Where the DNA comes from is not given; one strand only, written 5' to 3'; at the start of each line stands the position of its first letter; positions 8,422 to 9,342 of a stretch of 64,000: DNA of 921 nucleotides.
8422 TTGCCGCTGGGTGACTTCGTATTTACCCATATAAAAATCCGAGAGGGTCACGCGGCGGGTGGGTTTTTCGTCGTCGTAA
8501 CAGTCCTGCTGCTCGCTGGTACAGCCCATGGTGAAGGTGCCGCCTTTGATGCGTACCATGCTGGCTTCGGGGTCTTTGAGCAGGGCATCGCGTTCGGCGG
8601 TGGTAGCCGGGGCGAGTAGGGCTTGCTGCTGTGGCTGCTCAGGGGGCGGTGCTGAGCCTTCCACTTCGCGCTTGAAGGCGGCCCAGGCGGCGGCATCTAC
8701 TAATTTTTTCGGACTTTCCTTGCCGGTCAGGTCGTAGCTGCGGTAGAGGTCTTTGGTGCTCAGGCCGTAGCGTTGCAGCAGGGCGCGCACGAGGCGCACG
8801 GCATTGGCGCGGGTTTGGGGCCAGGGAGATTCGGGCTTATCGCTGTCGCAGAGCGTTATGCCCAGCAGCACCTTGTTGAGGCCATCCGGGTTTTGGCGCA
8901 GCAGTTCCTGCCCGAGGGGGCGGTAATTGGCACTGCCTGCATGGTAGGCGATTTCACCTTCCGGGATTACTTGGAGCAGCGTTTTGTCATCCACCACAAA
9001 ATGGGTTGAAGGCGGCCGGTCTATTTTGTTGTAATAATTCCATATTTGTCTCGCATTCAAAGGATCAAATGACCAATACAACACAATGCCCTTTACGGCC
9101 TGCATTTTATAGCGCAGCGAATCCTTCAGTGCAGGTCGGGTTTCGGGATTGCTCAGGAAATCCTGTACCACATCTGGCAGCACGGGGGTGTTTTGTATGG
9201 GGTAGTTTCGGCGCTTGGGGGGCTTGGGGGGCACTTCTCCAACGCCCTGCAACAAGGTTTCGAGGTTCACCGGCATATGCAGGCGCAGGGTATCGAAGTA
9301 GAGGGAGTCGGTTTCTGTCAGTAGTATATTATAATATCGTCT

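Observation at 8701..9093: PGRP / amidase_2-like domain with all three zinc ligands apparently substituted (predicted non-catalytic muropeptide binder)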

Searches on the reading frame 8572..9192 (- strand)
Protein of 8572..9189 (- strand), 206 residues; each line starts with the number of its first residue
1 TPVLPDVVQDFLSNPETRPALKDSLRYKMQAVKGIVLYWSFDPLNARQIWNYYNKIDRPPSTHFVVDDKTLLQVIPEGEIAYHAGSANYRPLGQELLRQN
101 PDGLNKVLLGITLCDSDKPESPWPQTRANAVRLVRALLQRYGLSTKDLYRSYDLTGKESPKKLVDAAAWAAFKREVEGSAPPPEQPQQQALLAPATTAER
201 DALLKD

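Call 5: search_protein_families(library=pfam, proteins=[window:8602-9192:-], max_evalue=1)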
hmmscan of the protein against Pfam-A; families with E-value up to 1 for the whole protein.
window:8602-9192:- (197 aa): 2 families
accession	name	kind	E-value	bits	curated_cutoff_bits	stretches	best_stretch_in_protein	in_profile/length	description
PF01510.30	Amidase_2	-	5.4e-13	49.8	26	1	33-161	5-129/131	N-acetylmuramoyl-L-alanine amidase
PF23234.1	WH4_Lhr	-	0.098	12.7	27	1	127-157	4-34/87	Large helicase-related protein, winged-helix domain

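Call 6: search_protein_families(library=ncbifam, proteins=[window:8602-9192:-], max_evalue=1)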
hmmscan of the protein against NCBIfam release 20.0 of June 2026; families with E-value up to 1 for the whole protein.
window:8602-9192:- (197 aa): 3 families
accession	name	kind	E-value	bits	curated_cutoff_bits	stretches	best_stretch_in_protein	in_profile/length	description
NF008758.0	PRK11789.1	equivalog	0.056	12.8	143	1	52-148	66-154/190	1,6-anhydro-N-acetylmuramyl-L-alanine amidase AmpD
NF007582.0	PRK10217.1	equivalog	0.12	11.4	698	1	118-166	154-202/355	dTDP-glucose 4,6-dehydratase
NF007490.0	PRK10084.1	subfamily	0.17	10.9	649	1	113-166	156-209/361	dTDP-glucose 4,6-dehydratase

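Call 7: search_solved_structures(query=window:8602-9192:-, max_evalue=10, show_alignments=5)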
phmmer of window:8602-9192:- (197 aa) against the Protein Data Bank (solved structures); distinct sequences matched with E-value up to 10: 8.
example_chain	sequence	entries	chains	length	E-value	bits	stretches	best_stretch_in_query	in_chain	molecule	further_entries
3hmb_A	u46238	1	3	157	1.1e-08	38.1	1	52-175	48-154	N-acetylmuramoyl-L-alanine amidase xlyA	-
3rdr_A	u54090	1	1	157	5.1e-08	35.9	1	52-175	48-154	N-acetylmuramoyl-L-alanine amidase XlyA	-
2ar3_A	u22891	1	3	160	1.3e-05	28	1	34-178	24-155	prophage lambdaba02, n-acetylmuramoyl-l-alanine amidase, family 2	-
1yb0_A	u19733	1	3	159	1.9e-05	27.5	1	34-178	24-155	prophage LambdaBa02, N-acetylmuramoyl-L-alanine amidase, family 2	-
2l47_A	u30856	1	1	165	2.9e-05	26.9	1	35-179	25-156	N-acetylmuramoyl-L-alanine amidase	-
9r8v_A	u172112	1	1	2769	0.41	13.4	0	5-49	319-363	Pre-mRNA-processing-splicing factor 8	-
8zno_F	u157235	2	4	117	1.1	12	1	129-181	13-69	Cytochrome b-c1 complex subunit 7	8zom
5c8g_A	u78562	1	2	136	1.3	11.7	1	12-68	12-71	PP-BRD20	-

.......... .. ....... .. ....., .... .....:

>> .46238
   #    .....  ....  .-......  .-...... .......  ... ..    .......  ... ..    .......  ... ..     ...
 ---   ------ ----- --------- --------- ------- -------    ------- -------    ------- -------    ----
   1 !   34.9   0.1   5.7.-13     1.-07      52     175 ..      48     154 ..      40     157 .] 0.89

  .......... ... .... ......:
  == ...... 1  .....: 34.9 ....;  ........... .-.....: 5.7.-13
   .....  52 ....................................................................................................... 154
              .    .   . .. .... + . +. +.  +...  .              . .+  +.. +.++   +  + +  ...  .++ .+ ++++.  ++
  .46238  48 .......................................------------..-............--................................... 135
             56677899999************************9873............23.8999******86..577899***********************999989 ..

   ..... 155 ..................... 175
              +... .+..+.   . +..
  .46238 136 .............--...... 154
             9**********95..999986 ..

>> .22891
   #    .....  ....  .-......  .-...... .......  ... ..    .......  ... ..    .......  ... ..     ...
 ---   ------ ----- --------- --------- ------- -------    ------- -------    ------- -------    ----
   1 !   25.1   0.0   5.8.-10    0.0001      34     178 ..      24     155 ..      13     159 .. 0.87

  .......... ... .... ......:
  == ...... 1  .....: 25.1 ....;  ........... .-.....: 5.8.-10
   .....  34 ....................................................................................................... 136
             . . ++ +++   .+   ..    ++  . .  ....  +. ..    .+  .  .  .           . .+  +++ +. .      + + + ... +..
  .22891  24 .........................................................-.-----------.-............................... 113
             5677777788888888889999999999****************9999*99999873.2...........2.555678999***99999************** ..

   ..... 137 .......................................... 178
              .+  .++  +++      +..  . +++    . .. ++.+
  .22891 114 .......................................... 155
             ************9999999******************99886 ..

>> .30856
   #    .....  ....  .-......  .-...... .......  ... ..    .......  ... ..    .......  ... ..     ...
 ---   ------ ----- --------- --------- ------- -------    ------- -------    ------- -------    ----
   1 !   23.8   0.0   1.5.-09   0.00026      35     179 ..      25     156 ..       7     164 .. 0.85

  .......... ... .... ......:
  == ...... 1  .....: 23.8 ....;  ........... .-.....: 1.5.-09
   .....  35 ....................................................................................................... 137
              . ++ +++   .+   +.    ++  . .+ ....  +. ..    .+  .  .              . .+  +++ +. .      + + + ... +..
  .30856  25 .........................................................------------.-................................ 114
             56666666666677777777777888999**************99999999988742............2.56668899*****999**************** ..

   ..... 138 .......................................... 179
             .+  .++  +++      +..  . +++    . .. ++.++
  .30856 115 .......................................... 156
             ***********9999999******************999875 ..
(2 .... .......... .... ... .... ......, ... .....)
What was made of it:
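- Checked: phmmer against PDB finds XlyA (3hmb, E=1e-8) and PlyL (1yb0) (call 7).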

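Call 8: find_homologous_proteins(query=window:8572-9189:-, max_evalue=0.001)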
Query window:8572-9189:-: 307 candidates shared short words with the query, none scored E <= 0.001.
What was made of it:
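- Tried and rejected: A word-indexed homologue search with the 206-aa domain found nothing (call 8).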

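Call 41: predict_structure(alignment_id=A1)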
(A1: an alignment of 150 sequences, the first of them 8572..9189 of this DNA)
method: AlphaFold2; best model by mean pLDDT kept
length: 206 residues; sequences in the alignment: 150
mean_pLDDT: 90.8   pTM: 0.83
mean pLDDT of the five models: 90.8, 90.7, 90.3, 90.2, 89.6
residues with pLDDT >= 90: 161; 70-90: 21; 50-70: 23; < 50: 1
segments of 3 or more residues with pLDDT < 50: none
pLDDT, mean of each block of 10 residues (from residue 1): 77 98 98 97 92 96 96 98 97 98 98 80 89 95 98 97 96 93 63 69 75
secondary structure, 60 per line:
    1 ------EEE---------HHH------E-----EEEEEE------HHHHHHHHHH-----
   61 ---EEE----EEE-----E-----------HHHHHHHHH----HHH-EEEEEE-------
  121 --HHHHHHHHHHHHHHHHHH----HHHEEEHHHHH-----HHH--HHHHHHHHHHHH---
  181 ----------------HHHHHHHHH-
elements in order: E7-9 E34-39 H46-55 E64-66 E71-73 H91-99 E108-113 H123-140 E148-150 H151-155 H166-177 H197-205
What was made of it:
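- On Amidase_2 / PGRP homologous superfamily (PF01510): AF2 pLDDT 90.8 (call 41).
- The model has pLDDT 90.8 (call 41).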

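Call 44: fold_search(model_id=the predicted structure, library=pdb)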
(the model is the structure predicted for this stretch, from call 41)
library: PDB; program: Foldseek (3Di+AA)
matches with E <= 10: 374; with E <= 0.001: 41
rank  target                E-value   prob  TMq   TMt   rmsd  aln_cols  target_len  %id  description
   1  3hmb_B                2.1e-12  1.00  0.65  0.85   2.4       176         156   26  Mutant endolysin from Bacillus subtilis (released 2010-06-09)
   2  2ar3_A                4.2e-12  1.00  0.64  0.83   3.3       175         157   23  E90A mutant structure of PlyL (released 2006-06-06)
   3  2ar3_B                4.5e-12  1.00  0.64  0.81   3.1       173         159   23  E90A mutant structure of PlyL (released 2006-06-06)
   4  1yb0_A                6.6e-12  1.00  0.64  0.82   3.0       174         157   22  Structure of PlyL (released 2005-08-23)
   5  3hmb_A                9.7e-12  1.00  0.66  0.87   1.9       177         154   26  Mutant endolysin from Bacillus subtilis (released 2010-06-09)
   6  3rdr                  2.0e-11  1.00  0.65  0.86   2.2       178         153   23  Structure of the catalytic domain of XlyA (released 2011-08-10)
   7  1yb0_B                2.0e-11  1.00  0.63  0.81   2.9       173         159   22  Structure of PlyL (released 2005-08-23)
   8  2l47_MODEL_1_A        4.1e-10  1.00  0.66  0.81   3.0       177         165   20  Solution structure of the PlyG catalytic domain (released 2011-10-12)
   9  8c4d                  4.1e-09  1.00  0.57  0.63   4.3       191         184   17  N-acetylmuramoyl-L-alanine amidase from Enterococcus faecium prophage genome (released 2023-12-13)
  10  4ols_A                1.3e-06  1.00  0.56  0.61   4.3       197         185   13  The amidase-2 domain of LysGH15 (released 2014-06-04)
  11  6srt                  1.7e-06  1.00  0.51  0.67   4.0       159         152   19  Endolysine N-acetylmuramoyl-L-alanine amidase LysCS from Clostridium intestinale URNW (released 2020-09-30)
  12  6ssc                  2.6e-06  1.00  0.50  0.67   4.0       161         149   19  N-acetylmuramoyl-L-alanine amidase LysC from Clostridium intestinale URNW (released 2020-09-30)
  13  3lat_A                3.0e-06  1.00  0.51  0.51   5.2       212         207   14  Crystal structure of Staphylococcus peptidoglycan hydrolase AmiE (released 2010-03-23)
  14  4knk_B                3.6e-06  1.00  0.54  0.53   2.6       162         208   14  Crystal structure of Staphylococcus aureus hydrolase AmiA (released 2014-03-12)
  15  4knl_D                4.6e-06  1.00  0.53  0.53   2.8       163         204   15  Crystal structure of Staphylococcus aureus hydrolase AmiA in complex with its ligand (released 2014-03-12)
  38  1s2j_B                3.5e-04  1.00  0.45  0.53   4.0       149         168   17  Crystal structure of the Drosophila pattern-recognition receptor PGRP-SA (released 2004-09-14)
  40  2f2l_X                4.5e-04  1.00  0.43  0.52   4.3       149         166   15  Crystal structure of tracheal cytotoxin (TCT) bound to the ectodomain complex of peptidoglycan recognition proteins LC (released 2006-04-04)
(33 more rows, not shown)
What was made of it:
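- On Amidase_2 / PGRP homologous superfamily (PF01510): Foldseek against PDB: XlyA, PlyL, PlyG, LysGH15, AmiE, AmpD, T7 lysozyme and PGRPs, 41 hits with E<=1e-3 (call 44).
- Closest known: Non-catalytic animal PGRPs. Same: PGRP-LC is, like this protein, a membrane receptor that feeds a death-domain/caspase pathway (the PGRP biology is established knowledge; Foldseek hits 1s2j and 2f2l, call 44).
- Checked: Foldseek puts XlyA, PlyL and PlyG on top (E about 1e-12, TM 0.81-0.87 normalised to target) (calls 41, 44).
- In the PlyL family the E90A mutant was made as the inactive form (PDB 2ar3, call 44).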

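Call 75: fold_search(model_id=the predicted structure, library=viral)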
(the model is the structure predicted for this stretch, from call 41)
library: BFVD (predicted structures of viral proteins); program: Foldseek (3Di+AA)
matches with E <= 10: 276; with E <= 0.001: 87
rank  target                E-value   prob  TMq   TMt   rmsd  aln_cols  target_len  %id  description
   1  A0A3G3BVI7            2.9e-14  1.00  0.71  0.36   6.0       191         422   26  N-acetylmuramoyl-L-alanine amidase [Bacillus phage vB_BcoS-136]
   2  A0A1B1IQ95            1.9e-13  1.00  0.73  0.84   2.6       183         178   23  (no name in the UniProt tables at hand)
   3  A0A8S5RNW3            2.3e-13  1.00  0.67  0.31   4.2       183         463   21  N-acetylmuramoyl-L-alanine amidase [virus sp. ctBS918]
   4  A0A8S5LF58            1.1e-10  1.00  0.58  0.69   3.7       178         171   19  N-acetylmuramoyl-L-alanine amidase (Fragment) [Siphoviridae sp. ctABi4]
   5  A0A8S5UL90            4.9e-10  1.00  0.64  0.59   3.4       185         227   25  N-acetylmuramoyl-L-alanine amidase [Siphoviridae sp. ctOH142]
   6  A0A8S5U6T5            2.8e-09  1.00  0.66  0.29   7.5       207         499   18  Muramidase (Flagellum-specific) [Myoviridae sp. ct3Oc10]
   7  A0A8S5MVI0            8.4e-09  1.00  0.63  0.56   3.8       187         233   21  N-acetylmuramoyl-L-alanine amidase [Myoviridae sp. ctxZR60]
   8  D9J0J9                1.6e-08  1.00  0.59  0.44   7.5       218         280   16  N-acetylmuramoyl-L-alanine amidase [Brochothrix phage A9]
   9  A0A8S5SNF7            1.7e-08  1.00  0.62  0.46   3.5       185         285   15  N-acetylmuramoyl-L-alanine amidase [Siphoviridae sp. ctnR613]
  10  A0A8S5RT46            3.0e-08  1.00  0.61  0.61  12.2       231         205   18  N-acetylmuramoyl-L-alanine amidase [Caudovirales sp. gcode 4]
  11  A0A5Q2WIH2            3.0e-08  1.00  0.59  0.28   5.4       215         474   14  LysM-like peptidoglycan binding protein [Streptomyces phage Tribute]
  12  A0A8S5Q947            3.7e-08  1.00  0.56  0.34   2.6       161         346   14  Endolysin [Siphoviridae sp. ctfR912]
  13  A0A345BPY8            7.0e-08  1.00  0.60  0.29   4.4       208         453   16  (no name in the UniProt tables at hand)
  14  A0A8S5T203            8.0e-08  1.00  0.58  0.31   6.7       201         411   18  N-acetylmuramoyl-L-alanine amidase [Podoviridae sp. ctefc32]
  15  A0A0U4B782            1.0e-07  1.00  0.52  0.35  16.3       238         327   15  Major tail protein [Arthrobacter phage Tank]
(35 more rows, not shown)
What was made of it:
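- On Amidase_2 / PGRP homologous superfamily (PF01510): BFVD endolysins also match (call 75).
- Domain identity and fold: calls 5, 7, 41, 44, 75.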
